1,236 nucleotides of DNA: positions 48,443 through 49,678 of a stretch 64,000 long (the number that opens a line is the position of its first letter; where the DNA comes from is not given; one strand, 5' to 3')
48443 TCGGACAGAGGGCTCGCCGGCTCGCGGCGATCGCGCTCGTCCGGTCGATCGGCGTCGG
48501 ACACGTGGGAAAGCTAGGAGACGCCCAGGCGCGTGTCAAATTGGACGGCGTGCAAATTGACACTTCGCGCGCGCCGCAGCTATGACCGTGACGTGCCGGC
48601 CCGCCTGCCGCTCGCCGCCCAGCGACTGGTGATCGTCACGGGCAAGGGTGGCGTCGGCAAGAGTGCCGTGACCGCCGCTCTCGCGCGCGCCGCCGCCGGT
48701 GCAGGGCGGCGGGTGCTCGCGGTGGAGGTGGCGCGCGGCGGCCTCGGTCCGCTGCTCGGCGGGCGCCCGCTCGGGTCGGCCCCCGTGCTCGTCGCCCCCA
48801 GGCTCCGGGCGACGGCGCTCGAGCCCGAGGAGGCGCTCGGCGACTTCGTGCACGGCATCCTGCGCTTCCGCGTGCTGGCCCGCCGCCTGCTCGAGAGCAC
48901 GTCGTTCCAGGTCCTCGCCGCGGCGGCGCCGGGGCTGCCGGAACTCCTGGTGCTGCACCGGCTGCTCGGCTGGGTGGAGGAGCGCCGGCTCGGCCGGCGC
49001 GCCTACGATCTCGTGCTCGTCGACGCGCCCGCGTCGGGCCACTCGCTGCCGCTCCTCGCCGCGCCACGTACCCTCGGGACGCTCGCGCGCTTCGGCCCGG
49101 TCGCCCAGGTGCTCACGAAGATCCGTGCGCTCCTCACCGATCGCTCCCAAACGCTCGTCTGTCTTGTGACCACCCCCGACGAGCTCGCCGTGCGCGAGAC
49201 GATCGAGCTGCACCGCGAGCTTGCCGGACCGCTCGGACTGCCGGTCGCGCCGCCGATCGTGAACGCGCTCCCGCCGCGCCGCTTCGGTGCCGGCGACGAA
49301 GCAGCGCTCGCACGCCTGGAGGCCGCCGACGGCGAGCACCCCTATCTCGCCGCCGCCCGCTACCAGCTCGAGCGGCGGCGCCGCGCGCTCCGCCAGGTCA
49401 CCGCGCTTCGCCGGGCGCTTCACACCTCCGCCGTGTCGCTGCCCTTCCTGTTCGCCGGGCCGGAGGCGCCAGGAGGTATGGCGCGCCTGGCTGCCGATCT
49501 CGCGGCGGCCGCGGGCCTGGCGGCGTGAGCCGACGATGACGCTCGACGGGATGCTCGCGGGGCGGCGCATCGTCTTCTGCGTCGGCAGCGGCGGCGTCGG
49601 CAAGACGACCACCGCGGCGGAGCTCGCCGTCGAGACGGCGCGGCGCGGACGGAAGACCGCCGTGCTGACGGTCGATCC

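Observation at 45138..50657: Glycerol/glycerolipid operon (acyltransferase-glpK-lipase) divergent from a tandem pair of ArsA/Get3-like ATPases with a repeat-bearing promoter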

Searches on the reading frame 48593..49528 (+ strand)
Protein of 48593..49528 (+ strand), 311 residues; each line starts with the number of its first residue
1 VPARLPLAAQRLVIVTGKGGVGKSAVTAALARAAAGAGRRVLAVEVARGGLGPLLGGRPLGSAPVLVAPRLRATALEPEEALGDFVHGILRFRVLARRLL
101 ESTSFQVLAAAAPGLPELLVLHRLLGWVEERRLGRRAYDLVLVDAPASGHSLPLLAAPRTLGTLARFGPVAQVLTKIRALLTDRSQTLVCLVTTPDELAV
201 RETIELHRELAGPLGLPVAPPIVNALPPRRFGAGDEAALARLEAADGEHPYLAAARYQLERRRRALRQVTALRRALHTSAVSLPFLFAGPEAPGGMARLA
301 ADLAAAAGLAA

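Call 7: search_protein_families(library=pfam, proteins=[window:48593-49528:+], max_evalue=0.01)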
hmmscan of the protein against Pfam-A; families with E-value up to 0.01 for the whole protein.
window:48593-49528:+ (311 aa): 9 families
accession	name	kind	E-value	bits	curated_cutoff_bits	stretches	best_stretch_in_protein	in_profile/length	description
PF02374.21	ArsA_ATPase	-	9.2e-17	61.6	24.3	1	11-163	2-150/305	Anion-transporting ATPase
PF01656.29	CbiA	-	2e-08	34.7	25.4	1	12-48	1-37/125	CobQ/CobB/MinD/ParA nucleotide binding domain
PF10609.15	ParA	-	6e-05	23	27.1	1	11-41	5-35/246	NUBPL iron-transfer P-loop NTPase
PF13614.12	AAA_31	-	0.00016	22.1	27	1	12-45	4-37/177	AAA domain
PF13481.12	AAA_25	-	0.0039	17.3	27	1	7-44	30-68/195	AAA domain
PF20720.3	nSTAND3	-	0.005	17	27.2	1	7-44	14-51/155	Novel STAND NTPase 3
PF13191.12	AAA_16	-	0.0056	17.6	32.6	0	11-45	25-59/167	AAA ATPase domain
PF06564.18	CBP_BcsQ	-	0.0061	16.5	21.3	0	17-47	8-39/234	Cellulose biosynthesis protein BcsQ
PF00142.24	Fer4_NifH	-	0.0078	16.1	25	0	13-44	3-34/271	4Fe-4S iron sulfur cluster binding proteins, NifH/frxC family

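Call 8: search_protein_families(library=ncbifam, proteins=[window:48593-49528:+], max_evalue=0.01)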
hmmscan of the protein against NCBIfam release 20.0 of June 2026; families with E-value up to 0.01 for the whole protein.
window:48593-49528:+ (311 aa): 17 families
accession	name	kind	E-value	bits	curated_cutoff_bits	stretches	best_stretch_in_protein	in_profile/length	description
NF053622.1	ATPseBagAMYCTU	equivalog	4.9e-31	108.4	400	1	8-241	5-243/325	ATPase BagA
TIGR00345.1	GET3_arsA_TRC40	subfamily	1.9e-18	67.1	135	2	15-164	2-152/299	TRC40/GET3/ArsA family transport-energizing ATPase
NF053621.1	ATPseBagBMYCTU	equivalog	6.2e-13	48.6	521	1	9-164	11-167/371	ATPase BagB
NF050088.1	Get3_fold_NosAFP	equivalog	7.7e-08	31.7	325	1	15-162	7-150/364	Get3/ArsA fold putative tail anchor-mediating ATPase NosAFP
TIGR04291.1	arsen_driv_ArsA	equivalog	1.2e-07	30.9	650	1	12-44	5-37/565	arsenical pump-driving ATPase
NF041417.1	ArsA_halo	exception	2.9e-07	29.6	800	1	9-161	332-485/617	arsenical pump-driving ATPase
TIGR03371.1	cellulose_yhjQ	equivalog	2.6e-06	27.1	157.85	1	10-48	2-40/246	cellulose biosynthesis protein BcsQ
TIGR01968.1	minD_bact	equivalog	3.4e-06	26.6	212.9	1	12-47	4-39/261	septum site-determining protein MinD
NF041136.1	MrpORP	equivalog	2.3e-05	23.8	450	1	10-42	6-38/365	iron-sulfur cluster carrier protein MrpORP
NF041546.1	ParA_partition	equivalog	0.00024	20.7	180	1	14-44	4-34/203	ParA family partition ATPase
TIGR01969.1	minD_arch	subfamily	0.00026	20.3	201.75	1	12-45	3-36/251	cell division ATPase MinD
TIGR03453.1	partition_RepA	equivalog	0.0019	17.1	348.45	0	10-46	105-141/387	plasmid partitioning protein RepA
NF047398.1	AAA_KGGVGR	domain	0.0021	18.4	90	1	10-44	3-37/190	KGGVGR-motif variant AAA ATPase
TIGR01281.1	DPOR_bchL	equivalog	0.0023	17.4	345.15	1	13-44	3-34/268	ferredoxin:protochlorophyllide reductase (ATP-dependent) iron-sulfur ATP-binding protein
TIGR02016.1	BchX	equivalog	0.0074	15.6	331.2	0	11-44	1-34/296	chlorophyllide a reductase iron protein subunit X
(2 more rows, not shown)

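Call 23: search_solved_structures(query=window:48593-49528:+, max_evalue=0.001, show_alignments=1)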
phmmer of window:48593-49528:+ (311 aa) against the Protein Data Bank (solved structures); distinct sequences matched with E-value up to 0.001: 24.
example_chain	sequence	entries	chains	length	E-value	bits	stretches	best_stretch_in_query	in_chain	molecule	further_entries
6bs3_A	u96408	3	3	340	1.5e-21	80.4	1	7-243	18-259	Putative ATPase Rv3679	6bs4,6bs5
6bs3_B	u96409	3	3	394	6.4e-12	48.8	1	6-164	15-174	Anion transporter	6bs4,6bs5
5zme_A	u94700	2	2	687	5.9e-11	45.6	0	10-88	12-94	ATPase ARSA1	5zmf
9nbl_A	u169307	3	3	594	3.2e-10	43.2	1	10-243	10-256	Arsenite transporter ATPase-like protein,arsA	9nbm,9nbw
9nbo_A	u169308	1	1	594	3.5e-10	43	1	10-243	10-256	Arsenite transporter ATPase-like protein,arsA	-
1f48_A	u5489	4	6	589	4.3e-10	42.8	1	14-244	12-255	ARSENITE-TRANSLOCATING ATPASE | ARSENICAL PUMP-DRIVING ATPASE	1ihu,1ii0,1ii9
3zq6_A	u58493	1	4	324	1.1e-09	41.4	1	12-162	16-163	PUTATIVE ARSENICAL PUMP-DRIVING ATPASE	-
3ug6_A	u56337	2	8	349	5.5e-07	32.6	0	11-161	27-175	arsenical pump-driving ATPase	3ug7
4pwx_A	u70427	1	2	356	7.3e-05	25.6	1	10-174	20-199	ATPase GET3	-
2woj_A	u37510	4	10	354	0.00012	24.9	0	11-174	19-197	ATPASE GET3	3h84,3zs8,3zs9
4xtr_A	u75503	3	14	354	0.00012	24.9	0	11-174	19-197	ATPase GET3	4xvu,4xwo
3iqw_A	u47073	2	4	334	0.00013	24.8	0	9-163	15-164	Tail-anchored protein targeting factor Get3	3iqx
8odu_A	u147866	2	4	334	0.00013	24.8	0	9-163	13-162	ATPase GET3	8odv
3sja_A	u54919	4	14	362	0.00013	24.8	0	11-174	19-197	ATPase GET3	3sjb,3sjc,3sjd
3idq_A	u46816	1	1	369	0.00013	24.7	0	11-174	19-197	ATPase GET3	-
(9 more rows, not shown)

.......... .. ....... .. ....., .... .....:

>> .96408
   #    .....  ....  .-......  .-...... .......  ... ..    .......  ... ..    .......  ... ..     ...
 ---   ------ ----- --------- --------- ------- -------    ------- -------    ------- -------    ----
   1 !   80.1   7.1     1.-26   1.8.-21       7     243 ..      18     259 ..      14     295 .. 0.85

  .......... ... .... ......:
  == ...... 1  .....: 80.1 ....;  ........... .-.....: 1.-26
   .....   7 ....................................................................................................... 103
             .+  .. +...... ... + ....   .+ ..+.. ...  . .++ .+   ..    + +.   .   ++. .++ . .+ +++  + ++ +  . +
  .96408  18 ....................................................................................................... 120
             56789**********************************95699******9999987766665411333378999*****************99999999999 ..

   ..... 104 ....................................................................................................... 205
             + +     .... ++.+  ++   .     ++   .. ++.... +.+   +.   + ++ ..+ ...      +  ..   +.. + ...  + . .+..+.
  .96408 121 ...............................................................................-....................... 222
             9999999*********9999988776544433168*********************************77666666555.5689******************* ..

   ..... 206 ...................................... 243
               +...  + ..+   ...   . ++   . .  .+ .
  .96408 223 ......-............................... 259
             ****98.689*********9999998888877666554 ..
